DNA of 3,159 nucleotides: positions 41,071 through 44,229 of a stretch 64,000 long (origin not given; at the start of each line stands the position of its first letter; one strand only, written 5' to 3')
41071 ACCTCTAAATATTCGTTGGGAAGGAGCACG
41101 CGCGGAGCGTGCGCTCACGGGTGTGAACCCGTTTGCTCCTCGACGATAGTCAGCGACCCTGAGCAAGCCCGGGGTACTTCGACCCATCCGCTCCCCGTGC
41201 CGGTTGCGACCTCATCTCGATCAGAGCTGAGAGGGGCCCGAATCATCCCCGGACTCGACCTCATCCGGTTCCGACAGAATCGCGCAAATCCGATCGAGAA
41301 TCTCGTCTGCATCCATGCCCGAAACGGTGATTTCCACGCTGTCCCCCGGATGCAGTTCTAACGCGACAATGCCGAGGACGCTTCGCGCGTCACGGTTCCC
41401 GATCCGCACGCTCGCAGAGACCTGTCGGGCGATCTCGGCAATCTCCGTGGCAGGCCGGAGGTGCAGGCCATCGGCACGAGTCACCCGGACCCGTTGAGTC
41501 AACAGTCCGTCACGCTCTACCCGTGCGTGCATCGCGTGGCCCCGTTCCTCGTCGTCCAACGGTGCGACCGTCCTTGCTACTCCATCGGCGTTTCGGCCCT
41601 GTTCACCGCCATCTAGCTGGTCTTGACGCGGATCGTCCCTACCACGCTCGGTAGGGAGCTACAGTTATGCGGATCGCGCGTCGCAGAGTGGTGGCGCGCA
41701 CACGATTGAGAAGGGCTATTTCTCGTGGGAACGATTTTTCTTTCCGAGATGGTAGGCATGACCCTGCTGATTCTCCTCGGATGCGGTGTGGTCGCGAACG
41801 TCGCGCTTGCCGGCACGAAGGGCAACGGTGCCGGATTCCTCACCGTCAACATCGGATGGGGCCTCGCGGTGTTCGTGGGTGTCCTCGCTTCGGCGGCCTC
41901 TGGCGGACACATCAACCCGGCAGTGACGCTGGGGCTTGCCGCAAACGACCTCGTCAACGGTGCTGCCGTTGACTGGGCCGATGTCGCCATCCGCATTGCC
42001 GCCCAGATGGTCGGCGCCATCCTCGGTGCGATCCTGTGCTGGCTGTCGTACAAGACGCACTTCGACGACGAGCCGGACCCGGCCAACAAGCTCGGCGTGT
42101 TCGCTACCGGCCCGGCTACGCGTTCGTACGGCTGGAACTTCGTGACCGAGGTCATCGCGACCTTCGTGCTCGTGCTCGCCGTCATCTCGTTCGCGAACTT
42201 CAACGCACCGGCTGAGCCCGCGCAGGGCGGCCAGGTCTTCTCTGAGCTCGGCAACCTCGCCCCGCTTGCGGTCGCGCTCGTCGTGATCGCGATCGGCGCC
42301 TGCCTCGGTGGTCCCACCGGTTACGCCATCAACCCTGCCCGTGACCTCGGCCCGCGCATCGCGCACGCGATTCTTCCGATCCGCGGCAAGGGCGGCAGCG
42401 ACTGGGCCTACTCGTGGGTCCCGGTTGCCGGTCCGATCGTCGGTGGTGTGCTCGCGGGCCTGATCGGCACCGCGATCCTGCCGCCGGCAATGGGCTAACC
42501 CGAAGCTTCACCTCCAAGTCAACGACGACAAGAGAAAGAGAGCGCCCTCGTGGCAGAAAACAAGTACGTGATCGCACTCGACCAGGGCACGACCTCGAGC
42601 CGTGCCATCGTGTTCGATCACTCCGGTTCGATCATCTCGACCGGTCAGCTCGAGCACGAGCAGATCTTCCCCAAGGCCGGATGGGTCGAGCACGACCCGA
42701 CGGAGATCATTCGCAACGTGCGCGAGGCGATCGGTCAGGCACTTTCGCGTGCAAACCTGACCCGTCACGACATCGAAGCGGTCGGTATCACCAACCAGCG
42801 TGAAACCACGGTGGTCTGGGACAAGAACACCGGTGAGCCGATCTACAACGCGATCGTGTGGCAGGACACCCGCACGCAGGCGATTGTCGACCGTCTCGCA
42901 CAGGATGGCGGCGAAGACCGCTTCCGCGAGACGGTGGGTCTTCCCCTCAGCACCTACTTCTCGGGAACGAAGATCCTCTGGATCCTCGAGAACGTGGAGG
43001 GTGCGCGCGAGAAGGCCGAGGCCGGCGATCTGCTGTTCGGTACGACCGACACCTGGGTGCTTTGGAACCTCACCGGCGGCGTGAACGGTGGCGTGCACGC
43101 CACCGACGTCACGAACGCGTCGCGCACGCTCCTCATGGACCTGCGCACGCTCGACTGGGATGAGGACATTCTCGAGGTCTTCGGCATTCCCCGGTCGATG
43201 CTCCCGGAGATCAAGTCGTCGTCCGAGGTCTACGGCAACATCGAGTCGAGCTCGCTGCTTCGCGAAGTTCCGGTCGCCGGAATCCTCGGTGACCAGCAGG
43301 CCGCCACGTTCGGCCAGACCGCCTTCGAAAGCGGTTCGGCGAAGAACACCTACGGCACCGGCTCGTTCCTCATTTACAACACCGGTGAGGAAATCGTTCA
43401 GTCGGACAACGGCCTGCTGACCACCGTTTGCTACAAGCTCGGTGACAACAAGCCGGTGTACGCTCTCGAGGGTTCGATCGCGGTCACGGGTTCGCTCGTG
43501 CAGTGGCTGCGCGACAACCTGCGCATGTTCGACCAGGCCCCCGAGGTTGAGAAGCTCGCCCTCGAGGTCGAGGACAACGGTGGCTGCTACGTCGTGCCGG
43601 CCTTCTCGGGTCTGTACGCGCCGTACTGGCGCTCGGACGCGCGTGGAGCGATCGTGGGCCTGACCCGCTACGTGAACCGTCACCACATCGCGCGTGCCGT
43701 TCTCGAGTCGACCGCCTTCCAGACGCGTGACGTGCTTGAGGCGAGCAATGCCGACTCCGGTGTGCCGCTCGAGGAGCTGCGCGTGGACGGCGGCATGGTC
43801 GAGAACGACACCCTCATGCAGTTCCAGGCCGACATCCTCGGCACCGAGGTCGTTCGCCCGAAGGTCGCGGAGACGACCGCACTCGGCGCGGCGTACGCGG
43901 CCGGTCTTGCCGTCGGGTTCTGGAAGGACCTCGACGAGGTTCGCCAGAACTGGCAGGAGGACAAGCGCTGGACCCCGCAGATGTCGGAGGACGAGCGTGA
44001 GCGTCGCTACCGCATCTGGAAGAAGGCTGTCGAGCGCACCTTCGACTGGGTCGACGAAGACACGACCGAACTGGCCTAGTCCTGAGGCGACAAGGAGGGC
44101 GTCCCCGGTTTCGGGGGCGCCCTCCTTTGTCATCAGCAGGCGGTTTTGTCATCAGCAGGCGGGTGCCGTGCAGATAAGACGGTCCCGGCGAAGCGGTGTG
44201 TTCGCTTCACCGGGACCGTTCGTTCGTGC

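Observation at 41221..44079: Orphan HPr gene divergent from glpF-glpK with a perfect inverted repeat in the shared promoter region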

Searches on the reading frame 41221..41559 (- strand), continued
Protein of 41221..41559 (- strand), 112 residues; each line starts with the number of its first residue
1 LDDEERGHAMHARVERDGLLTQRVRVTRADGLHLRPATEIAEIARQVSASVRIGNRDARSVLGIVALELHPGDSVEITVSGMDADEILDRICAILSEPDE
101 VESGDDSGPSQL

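Call 74: fold_search(model_id=the predicted structure, library=pdb)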
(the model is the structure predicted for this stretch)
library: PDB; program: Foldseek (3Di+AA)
matches with E <= 10: 403; with E <= 0.001: 35
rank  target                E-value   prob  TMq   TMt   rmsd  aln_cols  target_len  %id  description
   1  3ihs_B                3.5e-06  1.00  0.64  0.84   1.6        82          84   30  Crystal Structure of a Phosphocarrier Protein HPr from Bacillus anthracis str. Ames (released 2009-08-11)
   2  3ihs_A                5.3e-06  1.00  0.66  0.85   1.8        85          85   29  Crystal Structure of a Phosphocarrier Protein HPr from Bacillus anthracis str. Ames (released 2009-08-11)
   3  9s8k_G                5.3e-06  1.00  0.63  0.83   1.6        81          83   26  Structure of glycogen phosphorylase - tetrameric form - in complex with HPr from Escherichia coli (released 2026-04-08)
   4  1ptf                  2.3e-05  1.00  0.60  0.75   1.8        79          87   25  THE 1.6 ANGSTROMS STRUCTURE OF HISTIDINE-CONTAINING PHOSPHOTRANSFER PROTEIN HPR FROM STREPTOCOCCUS FAECALIS (released 1994-01-31)
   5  2hpr                  2.8e-05  1.00  0.61  0.77   2.4        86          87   29  HISTIDINE-CONTAINING PHOSPHOCARRIER PROTEIN HPR MUTANT WITH MET 51 REPLACED BY VAL AND SER 83 REPLACED BY CYS (M51V, S83 (released 1993-01-15)
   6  9s8b_D                4.0e-05  1.00  0.61  0.80   1.7        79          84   25  Structure of glycogen phosphorylase - dimeric form - in complex with HPr from Escherichia coli (released 2026-04-08)
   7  1zvv_J                5.2e-05  1.00  0.61  0.80   1.7        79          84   24  Crystal structure of a ccpa-crh-dna complex (released 2006-02-07)
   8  4xwj_B                6.8e-05  1.00  0.63  0.83   1.7        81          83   26  Histidine-containing phosphocarrier protein (HPr) and antisigma factor Rsd complex (released 2015-10-21)
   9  3le3_A                6.8e-05  1.00  0.60  0.75   1.9        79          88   24  Crystal structure of apoHPr monomer from Thermoanaerobacter tengcongensis (released 2010-12-15)
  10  1opd                  7.8e-05  1.00  0.62  0.80   1.8        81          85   25  HISTIDINE-CONTAINING PROTEIN (HPR), MUTANT WITH SER 46 REPLACED BY ASP (S46D) (released 1997-08-20)
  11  1kkl_H                8.3e-05  1.00  0.59  0.76   1.8        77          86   27  L.casei HprK/P in complex with B.subtilis HPr (released 2002-08-28)
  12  1poh                  8.3e-05  1.00  0.62  0.79   1.7        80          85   25  THE 2.0 ANGSTROMS RESOLUTION STRUCTURE OF ESCHERICHIA COLI HISTIDINE-CONTAINING PHOSPHOCARRIER PROTEIN HPR: A REDETERMIN (released 1994-01-31)
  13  2fep_S                8.3e-05  1.00  0.59  0.74   1.9        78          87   27  Structure of truncated CcpA in complex with P-Ser-HPr and Sulfate ions (released 2006-06-27)
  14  3le1_A                8.9e-05  1.00  0.61  0.77   1.7        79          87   24  Crystal structure of apoHPr monomer from Thermoanaerobacter tengcongensis (released 2010-12-15)
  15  1rzr_L                8.9e-05  1.00  0.60  0.76   1.9        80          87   24  crystal structure of transcriptional regulator-phosphoprotein-DNA complex (released 2004-10-12)
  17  1kkl_J                1.2e-04  1.00  0.60  0.75   1.7        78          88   27  L.casei HprK/P in complex with B.subtilis HPr (released 2002-08-28)
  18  1kkl_I                1.3e-04  1.00  0.60  0.76   1.8        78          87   27  L.casei HprK/P in complex with B.subtilis HPr (released 2002-08-28)
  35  1jem_MODEL_1_A        4.8e-04  1.00  0.56  0.71   1.7        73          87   29  NMR STRUCTURE OF HISTIDINE PHOSPHORYLATED FORM OF THE PHOSPHOCARRIER HISTIDINE CONTAINING PROTEIN FROM BACILLU (released 1997-07-23)
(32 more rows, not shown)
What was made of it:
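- On HPr family (PF00381 / TIGR01003): Foldseek top hits are all HPr, Crh or NPr; the best is 3ihs, TM 0.84, rmsd 1.6 A (call 74).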

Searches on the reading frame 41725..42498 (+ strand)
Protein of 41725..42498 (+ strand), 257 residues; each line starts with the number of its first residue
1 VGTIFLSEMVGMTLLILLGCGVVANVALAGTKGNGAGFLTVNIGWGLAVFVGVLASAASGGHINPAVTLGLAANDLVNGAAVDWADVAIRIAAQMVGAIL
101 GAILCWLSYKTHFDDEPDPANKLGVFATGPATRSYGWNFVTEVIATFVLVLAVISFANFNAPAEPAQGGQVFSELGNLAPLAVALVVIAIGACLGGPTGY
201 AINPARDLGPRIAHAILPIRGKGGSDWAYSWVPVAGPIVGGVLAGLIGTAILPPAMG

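Call 3: search_protein_families(library=pfam, proteins=[window:41725-42498:+], max_evalue=0.01)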
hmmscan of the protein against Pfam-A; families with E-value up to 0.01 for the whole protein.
window:41725-42498:+ (257 aa): 1 family
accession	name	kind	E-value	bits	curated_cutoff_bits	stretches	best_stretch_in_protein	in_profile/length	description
PF00230.25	MIP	-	2.5e-36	126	25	1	5-247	11-221/222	Major intrinsic protein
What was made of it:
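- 41725..42498 (+): glpF, glycerol facilitator (MIP family), GTG start. Pfam MIP E=2.5e-36 (call 3).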

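Call 26: find_related_loci(query=window:41725-42498:+, collection=genome_contigs, flank=6000)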
Query window:41725-42498:+ (257 aa) in genome_contigs; peptide patterns used: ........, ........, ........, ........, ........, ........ (x = any residue, [..] = any of these).
600 stretches matched a pattern (row limit reached: there are more); 545 encode a relative of the query (tblastn E <= 1e-3); the best 80 are kept; 80 distinct loci.
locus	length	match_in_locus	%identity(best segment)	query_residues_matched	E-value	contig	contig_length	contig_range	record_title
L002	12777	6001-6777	80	1-256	2e-128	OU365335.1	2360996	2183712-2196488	Pseudoclavibacter sp. 125703-2019 isolate 125703-19 genome assembly, chromosome: 1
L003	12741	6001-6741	65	1-253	2e-103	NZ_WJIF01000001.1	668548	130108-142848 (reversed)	Agromyces agglutinans strain CFH 90414 Scaffold1, whole genome shotgun sequence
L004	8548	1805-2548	64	1-253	2e-102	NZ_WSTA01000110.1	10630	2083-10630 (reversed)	Agromyces seonyuensis strain MMS17-SY077 110, whole genome shotgun sequence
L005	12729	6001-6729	64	1-254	3e-102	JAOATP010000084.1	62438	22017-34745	MAG: Propionicimonas sp. isolate AF21_PE0_T1_S1_69_16 T1_S1_202_length_62438_cov_9, whole genome shotgun sequence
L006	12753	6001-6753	65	1-253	8e-101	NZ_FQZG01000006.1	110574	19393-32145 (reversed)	Tessaracoccus bendigoensis DSM 12906, whole genome shotgun sequence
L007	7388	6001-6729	66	1-255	6e-100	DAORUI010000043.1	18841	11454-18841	MAG TPA_asm: Propionicimonas sp. isolate AMR_MDS_5269 NODE_2564_length_18841_cov_8.519057, whole genome shotgun sequence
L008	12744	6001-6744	64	1-253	1e-99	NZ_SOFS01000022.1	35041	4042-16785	Cryobacterium glucosi strain MDB1-5 scaffold16, whole genome shotgun sequence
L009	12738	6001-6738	64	1-253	4e-98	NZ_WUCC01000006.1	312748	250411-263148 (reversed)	Rathayibacter sp. VKM Ac-2754 n6, whole genome shotgun sequence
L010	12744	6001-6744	63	1-252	2e-97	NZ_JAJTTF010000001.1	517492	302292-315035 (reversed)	Microbacterium sp. Au-Mic1 contig_1_len_517492, whole genome shotgun sequence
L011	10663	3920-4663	64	1-253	7e-97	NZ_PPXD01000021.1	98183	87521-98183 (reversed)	Cryobacterium zongtaii strain TMN-42 scaffold5, whole genome shotgun sequence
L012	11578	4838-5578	64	1-253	4e-97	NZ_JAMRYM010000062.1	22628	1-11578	Rathayibacter rubneri strain ZW T2_19 ZW_T2_19_contig_062, whole genome shotgun sequence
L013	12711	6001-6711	63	1-249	2e-96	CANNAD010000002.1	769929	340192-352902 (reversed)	uncultured Micrococcaceae bacterium isolate YR2113-J.fasta genome assembly, contig: NODE_2, whole genome shotgun sequenc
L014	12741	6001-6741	63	1-253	4e-96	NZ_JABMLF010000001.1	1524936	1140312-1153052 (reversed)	Rathayibacter sp. VKM Ac-2856 n1, whole genome shotgun sequence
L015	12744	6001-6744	64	1-253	4e-96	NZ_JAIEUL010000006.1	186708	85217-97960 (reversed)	Cryobacterium inferilacus strain 1639 NODE_6_length_186708_cov_77.416506, whole genome shotgun sequence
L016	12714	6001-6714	65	1-245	2e-95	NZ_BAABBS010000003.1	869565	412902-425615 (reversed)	Agromyces indicus strain JCM 17573 sequence3, whole genome shotgun sequence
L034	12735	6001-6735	64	1-253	2e-93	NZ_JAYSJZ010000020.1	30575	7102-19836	MAG: Lacisediminihabitans sp. isolate GFS_10025 GFS_10025_19, whole genome shotgun sequence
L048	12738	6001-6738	60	1-253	7e-92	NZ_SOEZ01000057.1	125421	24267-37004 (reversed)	Cryobacterium tagatosivorans strain Sr47 scaffold23, whole genome shotgun sequence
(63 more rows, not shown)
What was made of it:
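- Tried and rejected: I used GlpF as the query for the one permitted genome_contigs scan instead (call 26).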

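Call 37: search_protein_families(library=pfam, proteins=[L002:4729-5736:-, L002:4082-4726:-, L002:3348-4085:-, L002:3059-3388:-, L048:4659-5834:-, L048:4013-4651:-, L048:3316-4011:-, L034:5032-5730:-, L034:2766-4148:-, L034:4151-5797:-], max_evalue=0.001)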
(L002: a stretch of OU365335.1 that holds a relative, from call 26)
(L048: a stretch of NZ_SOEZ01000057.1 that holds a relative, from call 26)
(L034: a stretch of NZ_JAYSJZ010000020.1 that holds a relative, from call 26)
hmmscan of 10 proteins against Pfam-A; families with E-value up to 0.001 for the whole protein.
L002:4729-5736:- (335 aa): 1 family
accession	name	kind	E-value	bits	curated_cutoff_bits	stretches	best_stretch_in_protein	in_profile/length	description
PF02733.22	Dak1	-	4.5e-136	453.3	31.4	1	19-330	1-313/313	Dak1 domain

L002:4082-4726:- (214 aa): 1 family
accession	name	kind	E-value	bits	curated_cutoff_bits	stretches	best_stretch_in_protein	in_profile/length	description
PF02734.22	Dak2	-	1.2e-55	188.5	27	1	33-206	2-173/174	DAK2 domain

L002:3348-4085:- (245 aa): 2 families
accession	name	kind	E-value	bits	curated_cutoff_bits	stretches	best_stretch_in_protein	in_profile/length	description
PF03610.21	EIIA-man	-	3.4e-29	101.8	21.4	1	4-116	1-115/116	PTS system fructose IIA component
PF00381.24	PTS-HPr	-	1.2e-26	93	23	1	166-240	3-80/81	PTS HPr component phosphorylation site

L002:3059-3388:- (109 aa): 0 families

L048:4659-5834:- (391 aa): 1 family
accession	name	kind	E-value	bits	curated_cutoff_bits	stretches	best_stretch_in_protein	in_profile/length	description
PF02733.22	Dak1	-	1.5e-136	454.8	31.4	1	76-386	2-313/313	Dak1 domain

L048:4013-4651:- (212 aa): 1 family
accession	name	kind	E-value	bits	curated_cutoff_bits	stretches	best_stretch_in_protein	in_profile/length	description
PF02734.22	Dak2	-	4.8e-52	176.8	27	1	33-206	2-173/174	DAK2 domain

L048:3316-4011:- (231 aa): 2 families
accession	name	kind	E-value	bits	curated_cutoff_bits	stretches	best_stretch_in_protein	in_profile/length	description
PF03610.21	EIIA-man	-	1.5e-27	96.5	21.4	1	9-122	1-115/116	PTS system fructose IIA component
PF00381.24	PTS-HPr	-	7.9e-25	87.2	23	1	148-225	2-80/81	PTS HPr component phosphorylation site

L034:5032-5730:- (232 aa): 2 families
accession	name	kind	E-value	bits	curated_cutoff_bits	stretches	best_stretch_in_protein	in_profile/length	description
PF03610.21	EIIA-man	-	9.4e-32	110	21.4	1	5-118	1-115/116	PTS system fructose IIA component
PF00381.24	PTS-HPr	-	1.3e-25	89.7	23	1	152-226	2-79/81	PTS HPr component phosphorylation site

L034:2766-4148:- (460 aa): 1 family
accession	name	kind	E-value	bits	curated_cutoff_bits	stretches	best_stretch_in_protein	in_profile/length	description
PF01425.27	Amidase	-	6.6e-74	250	27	1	58-437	42-444/445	Amidase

L034:4151-5797:- (548 aa): 0 families
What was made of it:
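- It carries dhaK (Dak1, E=4.5e-136), dhaL (Dak2, E=1.2e-55) and dhaM (EIIA-man + PTS-HPr) divergent from glpF (call 37).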

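Call 70: search_protein_families(library=ncbifam, proteins=[L002:3348-4085:-, window:41725-42498:+], max_evalue=0.001)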
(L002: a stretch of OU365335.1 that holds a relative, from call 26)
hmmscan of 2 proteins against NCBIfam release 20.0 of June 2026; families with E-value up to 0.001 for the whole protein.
L002:3348-4085:- (245 aa): 10 families
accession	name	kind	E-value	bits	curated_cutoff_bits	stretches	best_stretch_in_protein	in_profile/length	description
NF008478.1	PRK11377.1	equivalog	6.7e-43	147.4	520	1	3-245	2-241/473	dihydroxyacetone kinase phosphoryl donor subunit DhaM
TIGR02364.1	dha_pts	equivalog_domain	7.8e-39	132.8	98.25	1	3-121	1-122/125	dihydroxyacetone kinase phosphoryl donor subunit DhaM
TIGR01003.1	PTS_HPr_family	subfamily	1.9e-20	72.6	47.9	1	166-240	4-82/82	HPr family phosphocarrier protein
NF041319.1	PTS-HPr_Halo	equivalog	4.7e-18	65.4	140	1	166-239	3-83/87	phosphocarrier protein HPr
NF008319.0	PRK11109.1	equivalog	1.6e-16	60.6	302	1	166-245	288-374/376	fused PTS fructose transporter subunit IIA/HPr protein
NF010352.0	PRK13780.1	equivalog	6.2e-15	54.9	110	1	169-239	7-81/88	phosphocarrier protein HPr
NF010354.0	PRK13782.1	equivalog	3.2e-14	52.7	123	1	170-240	8-82/85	HPr family phosphocarrier protein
NF008104.0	PRK10850.1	equivalog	7.5e-14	51.6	153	1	171-239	9-81/85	phosphocarrier protein Hpr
NF010351.0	PRK13779.1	equivalog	6.1e-13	48.4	766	1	168-245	295-379/503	bifunctional PTS system fructose-specific transporter subunit IIA/HPr protein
NF008146.0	PRK10897.1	equivalog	8.8e-11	42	119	1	167-245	6-89/90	PTS phosphocarrier protein NPr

window:41725-42498:+ (257 aa): 4 families
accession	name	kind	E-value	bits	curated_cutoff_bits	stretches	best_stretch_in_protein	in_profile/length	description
TIGR00861.1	MIP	subfamily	2.1e-44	152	171.25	1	8-247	2-223/224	MIP family channel protein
NF045553.1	AquGlycerPorinGla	equivalog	1.2e-43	149.4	400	2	5-129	9-129/290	aquaglyceroporin Gla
NF043012.1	LacAcidTportLarD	equivalog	6.2e-42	143.7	390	1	5-249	4-232/237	D/L-lactic acid transporter LarD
NF003838.0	PRK05420.1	equivalog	1.3e-15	57.5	256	1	6-247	6-222/231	aquaporin Z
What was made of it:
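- On DhaM (PTS-dependent dihydroxyacetone kinase phosphotransfer subunit): L002 DhaM has both domains (calls 37, 70).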

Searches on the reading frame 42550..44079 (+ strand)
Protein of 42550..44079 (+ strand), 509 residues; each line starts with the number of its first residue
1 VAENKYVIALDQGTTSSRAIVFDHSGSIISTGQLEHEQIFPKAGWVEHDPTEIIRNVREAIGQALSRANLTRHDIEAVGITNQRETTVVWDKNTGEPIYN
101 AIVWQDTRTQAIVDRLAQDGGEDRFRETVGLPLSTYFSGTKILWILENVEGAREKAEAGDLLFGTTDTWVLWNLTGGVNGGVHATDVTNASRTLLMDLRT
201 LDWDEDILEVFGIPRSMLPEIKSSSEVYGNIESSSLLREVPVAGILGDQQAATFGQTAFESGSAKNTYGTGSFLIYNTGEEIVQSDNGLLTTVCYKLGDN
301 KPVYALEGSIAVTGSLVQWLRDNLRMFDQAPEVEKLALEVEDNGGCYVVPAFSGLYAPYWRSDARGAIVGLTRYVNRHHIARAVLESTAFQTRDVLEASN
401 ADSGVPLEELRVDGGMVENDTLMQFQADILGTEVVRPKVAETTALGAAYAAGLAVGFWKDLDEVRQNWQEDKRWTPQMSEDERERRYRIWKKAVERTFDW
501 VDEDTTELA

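Call 3: search_protein_families(library=pfam, proteins=[window:42550-44079:+], max_evalue=0.01)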
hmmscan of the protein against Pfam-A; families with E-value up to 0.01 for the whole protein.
window:42550-44079:+ (509 aa): 3 families
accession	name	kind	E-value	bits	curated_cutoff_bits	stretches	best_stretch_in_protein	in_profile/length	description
PF00370.27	FGGY_N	-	7.4e-82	275.1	28.8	1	6-255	1-245/245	FGGY family of carbohydrate kinases, N-terminal domain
PF02782.22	FGGY_C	-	7.2e-49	166.7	27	1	265-454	2-197/198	FGGY family of carbohydrate kinases, C-terminal domain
PF01869.26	BcrAD_BadFG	-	3.1e-06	27.3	31.5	1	10-80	3-67/271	BadF/BadG/BcrA/BcrD ATPase family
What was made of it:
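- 42550..44079 (+): glpK, glycerol kinase. FGGY_N and FGGY_C domains (call 3).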

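Call 9: search_solved_structures(query=window:42550-44079:+, max_evalue=1e-50, show_alignments=0)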
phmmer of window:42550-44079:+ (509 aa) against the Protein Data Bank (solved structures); distinct sequences matched with E-value up to 1e-50: 29.
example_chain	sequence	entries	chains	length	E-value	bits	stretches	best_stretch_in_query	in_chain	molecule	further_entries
2d4w_A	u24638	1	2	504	1.8e-251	838.3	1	6-505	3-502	glycerol kinase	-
3g25_A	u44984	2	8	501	3.5e-186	622.9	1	3-497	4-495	Glycerol kinase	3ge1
3ezw_A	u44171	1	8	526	1e-185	621.3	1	3-504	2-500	Glycerol kinase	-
1bo5_O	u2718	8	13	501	2.7e-185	619.9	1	3-504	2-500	PROTEIN (GLYCEROL KINASE) | GLYCEROL KINASE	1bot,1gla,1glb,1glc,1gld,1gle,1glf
1bu6_O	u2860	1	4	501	2.9e-185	619.8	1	3-504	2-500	PROTEIN (GLYCEROL KINASE)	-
1bwf_Y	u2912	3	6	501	1e-184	618.1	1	3-504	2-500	GLYCEROL KINASE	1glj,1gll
6ude_A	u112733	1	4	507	1.3e-176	591.3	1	3-502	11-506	Glycerol kinase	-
3h45_X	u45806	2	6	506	3.1e-176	590.1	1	1-497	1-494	Glycerol kinase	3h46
3h3n_X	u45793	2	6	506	3.6e-176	589.8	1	1-497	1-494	Glycerol kinase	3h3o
3flc_O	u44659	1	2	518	3.9e-176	589.7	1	1-497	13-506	Glycerol kinase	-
3d7e_O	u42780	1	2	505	9.3e-176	588.5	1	2-497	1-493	Glycerol kinase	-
1r59_O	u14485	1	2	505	1.5e-175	587.8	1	2-497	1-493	Glycerol kinase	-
1xup_O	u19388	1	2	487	1.8e-173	580.9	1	6-494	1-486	Glycerol kinase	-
6k78_B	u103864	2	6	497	1.4e-162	545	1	4-501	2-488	Glycerol kinase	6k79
2zf5_O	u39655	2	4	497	4.3e-162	543.4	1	4-501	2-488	Glycerol kinase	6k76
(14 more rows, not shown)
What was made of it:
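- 42550..44079 (+): Best solved relative is chain 2d4w, E=1.8e-251 (call 9).
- On Glycerol kinase GlpK (TIGR01311): Chain 2d4w gives E=1.8e-251 (call 9).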

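Call 42: find_encoding_contigs(protein=window:42550-44079:+, flank=3000, max_places=4)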
Protein window:42550-44079:+ (509 aa): no gene with exactly this product is on record in the collection.

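Call 70: search_protein_families(library=ncbifam, proteins=[window:42550-44079:+], max_evalue=0.001)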
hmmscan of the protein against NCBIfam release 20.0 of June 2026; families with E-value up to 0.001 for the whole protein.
window:42550-44079:+ (509 aa): 12 families
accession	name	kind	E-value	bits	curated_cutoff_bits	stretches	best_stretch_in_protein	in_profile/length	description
NF000756.0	PRK00047.1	subfamily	1.7e-242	805.2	498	1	2-503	2-500/502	glycerol kinase GlpK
TIGR01311.1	glycerol_kin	equivalog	9.8e-230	763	590.35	1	5-500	1-496/496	glycerol kinase GlpK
TIGR01312.1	XylB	equivalog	1.4e-68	231.6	380.25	1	9-491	2-477/481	xylulokinase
TIGR01314.1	gntK_FGGY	equivalog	1.8e-43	148.8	648.55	1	6-480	1-475/505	gluconokinase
NF008187.0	PRK10939.1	equivalog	5.1e-42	144.2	528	1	4-506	3-512/521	autoinducer-2 kinase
TIGR02628.1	fuculo_kin_coli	equivalog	2.4e-30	105.9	470.9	1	7-473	3-460/465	L-fuculokinase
NF011601.0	PRK15027.1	equivalog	6.2e-27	94.1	912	1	8-478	3-459/484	xylulokinase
NF003154.0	PRK04123.1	equivalog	3.9e-26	91.9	428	2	352-487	389-523/554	ribulokinase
TIGR01315.1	5C_CHO_kinase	subfamily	3.7e-25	88.6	408.7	2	315-494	353-534/541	FGGY family pentulose kinase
TIGR01234.1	L-ribulokinase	equivalog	2.2e-22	79.5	583.25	1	343-482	373-514/536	ribulokinase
NF007925.0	PRK10640.1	equivalog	1.2e-17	63.5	639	2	52-280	51-269/489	rhamnulokinase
TIGR02627.1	rhamnulo_kin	equivalog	2.5e-17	62.6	527.95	2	54-264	47-247/454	rhamnulokinase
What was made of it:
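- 42550..44079 (+): TIGR01311, 763 bits against a cut-off of 590 (call 70).
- On Glycerol kinase GlpK (TIGR01311): 763 bits against a cut-off of 590.35 (call 70).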
